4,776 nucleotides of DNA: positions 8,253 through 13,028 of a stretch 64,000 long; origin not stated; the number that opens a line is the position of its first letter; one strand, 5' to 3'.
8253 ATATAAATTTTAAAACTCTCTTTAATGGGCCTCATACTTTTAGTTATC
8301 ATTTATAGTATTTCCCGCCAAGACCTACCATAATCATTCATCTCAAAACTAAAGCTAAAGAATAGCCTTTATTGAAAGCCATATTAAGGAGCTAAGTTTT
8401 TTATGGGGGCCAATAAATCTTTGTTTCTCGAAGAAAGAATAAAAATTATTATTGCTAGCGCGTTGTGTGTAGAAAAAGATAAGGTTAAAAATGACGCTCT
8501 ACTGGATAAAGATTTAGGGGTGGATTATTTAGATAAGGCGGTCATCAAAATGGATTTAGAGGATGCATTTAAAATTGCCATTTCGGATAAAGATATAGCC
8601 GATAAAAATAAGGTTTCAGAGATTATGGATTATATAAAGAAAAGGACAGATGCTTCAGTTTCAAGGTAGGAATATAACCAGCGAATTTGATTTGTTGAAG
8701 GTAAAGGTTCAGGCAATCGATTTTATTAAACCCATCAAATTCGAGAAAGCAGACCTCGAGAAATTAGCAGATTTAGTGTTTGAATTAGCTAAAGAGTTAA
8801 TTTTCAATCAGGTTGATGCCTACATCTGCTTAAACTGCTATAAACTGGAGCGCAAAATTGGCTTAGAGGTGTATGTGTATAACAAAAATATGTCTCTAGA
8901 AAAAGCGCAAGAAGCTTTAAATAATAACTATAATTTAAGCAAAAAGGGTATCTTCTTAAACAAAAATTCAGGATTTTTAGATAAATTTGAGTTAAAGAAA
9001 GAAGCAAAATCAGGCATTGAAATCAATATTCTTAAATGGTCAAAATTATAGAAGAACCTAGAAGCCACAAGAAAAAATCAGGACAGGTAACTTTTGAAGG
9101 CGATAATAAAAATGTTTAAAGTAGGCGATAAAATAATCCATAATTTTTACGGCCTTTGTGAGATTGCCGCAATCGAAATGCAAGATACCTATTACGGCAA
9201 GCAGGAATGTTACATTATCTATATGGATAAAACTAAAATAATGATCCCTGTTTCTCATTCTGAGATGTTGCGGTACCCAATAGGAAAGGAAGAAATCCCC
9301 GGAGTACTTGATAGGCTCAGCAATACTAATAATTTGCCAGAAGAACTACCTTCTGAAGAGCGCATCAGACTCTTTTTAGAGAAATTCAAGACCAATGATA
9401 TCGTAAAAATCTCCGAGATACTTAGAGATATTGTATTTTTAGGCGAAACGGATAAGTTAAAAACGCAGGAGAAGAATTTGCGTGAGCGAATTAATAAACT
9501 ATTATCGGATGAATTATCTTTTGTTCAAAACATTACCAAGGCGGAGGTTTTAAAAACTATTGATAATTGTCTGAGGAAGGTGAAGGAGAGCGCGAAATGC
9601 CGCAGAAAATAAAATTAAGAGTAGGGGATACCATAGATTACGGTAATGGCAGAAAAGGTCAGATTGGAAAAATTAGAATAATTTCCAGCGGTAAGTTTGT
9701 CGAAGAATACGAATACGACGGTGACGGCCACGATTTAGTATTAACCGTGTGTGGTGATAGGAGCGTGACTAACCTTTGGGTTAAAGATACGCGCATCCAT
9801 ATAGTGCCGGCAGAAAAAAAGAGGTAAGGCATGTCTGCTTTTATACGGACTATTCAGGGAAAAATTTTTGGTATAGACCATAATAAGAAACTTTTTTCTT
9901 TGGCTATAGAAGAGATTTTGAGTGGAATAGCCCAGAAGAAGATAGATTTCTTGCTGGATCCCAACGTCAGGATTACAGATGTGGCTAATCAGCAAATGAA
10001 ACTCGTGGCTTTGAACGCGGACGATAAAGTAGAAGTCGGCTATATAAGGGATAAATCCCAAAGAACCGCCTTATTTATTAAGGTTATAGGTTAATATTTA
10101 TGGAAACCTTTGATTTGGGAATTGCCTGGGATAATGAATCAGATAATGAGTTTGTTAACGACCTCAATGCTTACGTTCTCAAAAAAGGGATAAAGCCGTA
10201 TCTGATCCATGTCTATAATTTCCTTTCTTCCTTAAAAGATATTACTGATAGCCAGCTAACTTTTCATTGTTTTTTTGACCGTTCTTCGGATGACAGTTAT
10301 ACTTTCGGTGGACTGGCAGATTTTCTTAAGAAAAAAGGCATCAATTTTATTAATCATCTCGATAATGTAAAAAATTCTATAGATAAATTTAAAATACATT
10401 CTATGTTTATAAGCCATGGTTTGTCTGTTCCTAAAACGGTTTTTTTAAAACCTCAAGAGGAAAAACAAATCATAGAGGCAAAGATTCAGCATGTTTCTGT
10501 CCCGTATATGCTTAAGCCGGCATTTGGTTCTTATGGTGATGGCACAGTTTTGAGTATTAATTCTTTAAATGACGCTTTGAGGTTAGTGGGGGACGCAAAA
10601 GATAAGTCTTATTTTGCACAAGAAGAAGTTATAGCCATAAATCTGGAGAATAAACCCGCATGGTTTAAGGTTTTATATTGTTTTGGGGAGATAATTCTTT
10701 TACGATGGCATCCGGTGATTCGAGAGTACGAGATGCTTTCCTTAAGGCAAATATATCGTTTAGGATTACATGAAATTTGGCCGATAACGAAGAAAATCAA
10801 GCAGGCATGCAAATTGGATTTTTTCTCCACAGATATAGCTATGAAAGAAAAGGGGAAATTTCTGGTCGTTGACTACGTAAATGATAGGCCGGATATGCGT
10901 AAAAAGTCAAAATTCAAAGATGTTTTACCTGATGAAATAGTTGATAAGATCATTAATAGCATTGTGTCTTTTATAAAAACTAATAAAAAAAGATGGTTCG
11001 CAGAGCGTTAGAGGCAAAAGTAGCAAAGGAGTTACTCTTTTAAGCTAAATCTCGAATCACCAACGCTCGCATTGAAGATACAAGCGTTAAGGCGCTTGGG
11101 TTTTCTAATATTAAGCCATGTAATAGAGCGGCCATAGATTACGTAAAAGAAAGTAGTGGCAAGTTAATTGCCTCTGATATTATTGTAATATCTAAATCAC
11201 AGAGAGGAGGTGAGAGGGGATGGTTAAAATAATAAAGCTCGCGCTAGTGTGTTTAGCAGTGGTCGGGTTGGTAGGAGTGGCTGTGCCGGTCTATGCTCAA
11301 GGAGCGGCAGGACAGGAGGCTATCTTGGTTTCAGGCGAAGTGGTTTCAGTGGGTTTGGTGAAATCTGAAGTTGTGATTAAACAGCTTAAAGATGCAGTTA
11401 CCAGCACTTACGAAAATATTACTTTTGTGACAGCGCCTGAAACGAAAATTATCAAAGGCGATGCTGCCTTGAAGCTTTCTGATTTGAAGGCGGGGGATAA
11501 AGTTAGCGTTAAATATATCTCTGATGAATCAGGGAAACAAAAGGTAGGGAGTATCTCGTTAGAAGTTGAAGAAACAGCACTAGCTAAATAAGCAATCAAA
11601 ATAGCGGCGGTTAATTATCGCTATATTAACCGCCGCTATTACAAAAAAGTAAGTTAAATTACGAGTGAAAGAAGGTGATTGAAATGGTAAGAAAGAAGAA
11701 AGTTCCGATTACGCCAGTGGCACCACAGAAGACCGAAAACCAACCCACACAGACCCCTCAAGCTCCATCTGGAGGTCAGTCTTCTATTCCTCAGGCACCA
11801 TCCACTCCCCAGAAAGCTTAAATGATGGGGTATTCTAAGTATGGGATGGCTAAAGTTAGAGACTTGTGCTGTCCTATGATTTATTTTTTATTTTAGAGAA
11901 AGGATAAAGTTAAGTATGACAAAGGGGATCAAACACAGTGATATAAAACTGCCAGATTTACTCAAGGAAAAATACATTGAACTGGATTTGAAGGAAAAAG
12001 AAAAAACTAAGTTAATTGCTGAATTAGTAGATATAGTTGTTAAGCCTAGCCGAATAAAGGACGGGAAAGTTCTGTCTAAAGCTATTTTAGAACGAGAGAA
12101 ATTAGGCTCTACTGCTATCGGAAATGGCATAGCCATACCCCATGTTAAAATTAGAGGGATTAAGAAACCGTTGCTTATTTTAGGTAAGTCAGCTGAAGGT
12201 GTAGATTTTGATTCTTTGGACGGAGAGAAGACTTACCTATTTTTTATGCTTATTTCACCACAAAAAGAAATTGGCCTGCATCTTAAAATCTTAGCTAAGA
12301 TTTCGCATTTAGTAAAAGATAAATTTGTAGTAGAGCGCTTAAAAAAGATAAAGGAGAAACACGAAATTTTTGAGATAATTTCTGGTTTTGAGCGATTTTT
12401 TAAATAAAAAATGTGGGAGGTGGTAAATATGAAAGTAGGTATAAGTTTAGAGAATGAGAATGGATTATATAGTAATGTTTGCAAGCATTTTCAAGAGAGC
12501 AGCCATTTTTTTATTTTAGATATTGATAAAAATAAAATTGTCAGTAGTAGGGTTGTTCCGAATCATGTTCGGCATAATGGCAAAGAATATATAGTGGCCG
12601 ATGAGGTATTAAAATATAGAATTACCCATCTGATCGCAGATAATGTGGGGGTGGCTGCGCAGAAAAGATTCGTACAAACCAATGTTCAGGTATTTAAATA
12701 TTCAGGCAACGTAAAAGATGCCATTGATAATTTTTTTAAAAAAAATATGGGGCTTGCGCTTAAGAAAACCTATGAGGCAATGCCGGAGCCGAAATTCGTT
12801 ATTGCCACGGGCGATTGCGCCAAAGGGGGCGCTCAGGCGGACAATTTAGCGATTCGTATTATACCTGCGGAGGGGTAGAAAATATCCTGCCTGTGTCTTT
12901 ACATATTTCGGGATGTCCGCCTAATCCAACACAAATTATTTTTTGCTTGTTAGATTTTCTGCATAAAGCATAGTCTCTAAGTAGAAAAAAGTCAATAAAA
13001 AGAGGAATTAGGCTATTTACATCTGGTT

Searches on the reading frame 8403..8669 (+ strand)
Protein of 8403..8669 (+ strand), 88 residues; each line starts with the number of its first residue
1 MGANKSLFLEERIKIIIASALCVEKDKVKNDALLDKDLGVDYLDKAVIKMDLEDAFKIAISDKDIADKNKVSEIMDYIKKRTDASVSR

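Call 12: search_protein_families(library=pfam, proteins=[window:8403-8669:+], max_evalue=0.001)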
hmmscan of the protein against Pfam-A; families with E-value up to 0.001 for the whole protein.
window:8403-8669:+ (88 aa): 1 family
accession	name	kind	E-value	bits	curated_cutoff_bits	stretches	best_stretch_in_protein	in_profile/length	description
PF00550.31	PP-binding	-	9.5e-06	26.2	20.8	1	11-78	1-67/67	Phosphopantetheine attachment site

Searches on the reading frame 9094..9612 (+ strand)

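Call 12: search_protein_families(library=pfam, proteins=[window:9094-9612:+], max_evalue=0.001)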
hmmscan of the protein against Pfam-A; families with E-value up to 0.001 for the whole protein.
window:9094-9612:+ (172 aa): 2 families
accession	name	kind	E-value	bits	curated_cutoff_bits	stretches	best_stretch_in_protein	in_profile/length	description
PF21095.3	CarD_C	-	2.4e-12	47.1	23.1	1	72-157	3-87/87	CarD, C-terminal domain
PF02559.22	CarD_TRCF_RID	-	3.8e-09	36.9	23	1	8-60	1-54/57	CarD-like/TRCF RID domain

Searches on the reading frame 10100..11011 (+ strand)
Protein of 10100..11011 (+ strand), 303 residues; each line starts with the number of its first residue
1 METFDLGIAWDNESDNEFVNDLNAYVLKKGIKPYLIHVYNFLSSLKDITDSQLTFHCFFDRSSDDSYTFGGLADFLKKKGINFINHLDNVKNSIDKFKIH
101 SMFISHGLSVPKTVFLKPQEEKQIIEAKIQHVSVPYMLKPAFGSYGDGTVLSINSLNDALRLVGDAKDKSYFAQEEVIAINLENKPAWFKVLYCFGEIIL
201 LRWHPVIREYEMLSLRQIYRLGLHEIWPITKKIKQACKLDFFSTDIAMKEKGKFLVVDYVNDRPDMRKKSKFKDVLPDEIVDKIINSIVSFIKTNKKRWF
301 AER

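Call 12: search_protein_families(library=pfam, proteins=[window:10100-11011:+], max_evalue=0.001)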
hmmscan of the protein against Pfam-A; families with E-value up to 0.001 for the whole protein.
window:10100-11011:+ (303 aa): 2 families
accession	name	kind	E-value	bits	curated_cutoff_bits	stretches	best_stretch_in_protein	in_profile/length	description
PF14397.11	ATPgrasp_ST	-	3.8e-07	30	31.4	1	82-152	8-79/278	Sugar-transfer associated ATP-grasp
PF08443.16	RimK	-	5.4e-05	23.3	21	1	95-174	3-79/188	RimK-like ATP-grasp domain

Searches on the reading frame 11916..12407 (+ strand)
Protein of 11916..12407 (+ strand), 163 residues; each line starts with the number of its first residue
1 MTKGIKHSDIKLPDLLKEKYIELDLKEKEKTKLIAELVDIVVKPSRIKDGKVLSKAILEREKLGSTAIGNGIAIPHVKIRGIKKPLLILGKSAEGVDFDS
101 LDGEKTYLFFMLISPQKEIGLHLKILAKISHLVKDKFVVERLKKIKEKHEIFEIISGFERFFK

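Call 12: search_protein_families(library=pfam, proteins=[window:11916-12407:+], max_evalue=0.001)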
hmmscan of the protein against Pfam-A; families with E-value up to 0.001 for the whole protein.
window:11916-12407:+ (163 aa): 1 family
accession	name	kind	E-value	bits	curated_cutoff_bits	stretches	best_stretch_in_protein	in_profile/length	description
PF00359.27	PTS_EIIA_2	-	5.7e-36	124.1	27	1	15-156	2-142/144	Phosphoenolpyruvate-dependent sugar phosphotransferase system, EIIA 2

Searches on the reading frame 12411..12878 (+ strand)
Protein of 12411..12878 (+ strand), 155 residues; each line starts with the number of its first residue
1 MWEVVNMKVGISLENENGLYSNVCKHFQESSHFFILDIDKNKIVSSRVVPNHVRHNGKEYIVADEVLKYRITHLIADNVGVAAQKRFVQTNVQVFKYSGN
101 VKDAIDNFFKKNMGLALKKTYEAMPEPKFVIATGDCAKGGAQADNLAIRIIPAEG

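Call 12: search_protein_families(library=pfam, proteins=[window:12411-12878:+], max_evalue=0.001)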
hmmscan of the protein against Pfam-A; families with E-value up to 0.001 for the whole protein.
window:12411-12878:+ (155 aa): 2 families
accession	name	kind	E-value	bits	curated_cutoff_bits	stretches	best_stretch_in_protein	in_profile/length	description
PF02579.22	Nitro_FeMo-Co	-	3.4e-11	43.7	26.3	1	21-109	3-93/94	Dinitrogenase iron-molybdenum cofactor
PF01058.29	Oxidored_q6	-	1.5e-05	25.2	27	1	105-142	54-84/128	NADH ubiquinone oxidoreductase, 20 Kd subunit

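Call 62: search_protein_families(library=ncbifam, proteins=[window:12411-12878:+], max_evalue=1e-10)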
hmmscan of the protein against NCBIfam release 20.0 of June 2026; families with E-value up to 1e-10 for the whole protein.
window:12411-12878:+ (155 aa): 0 families
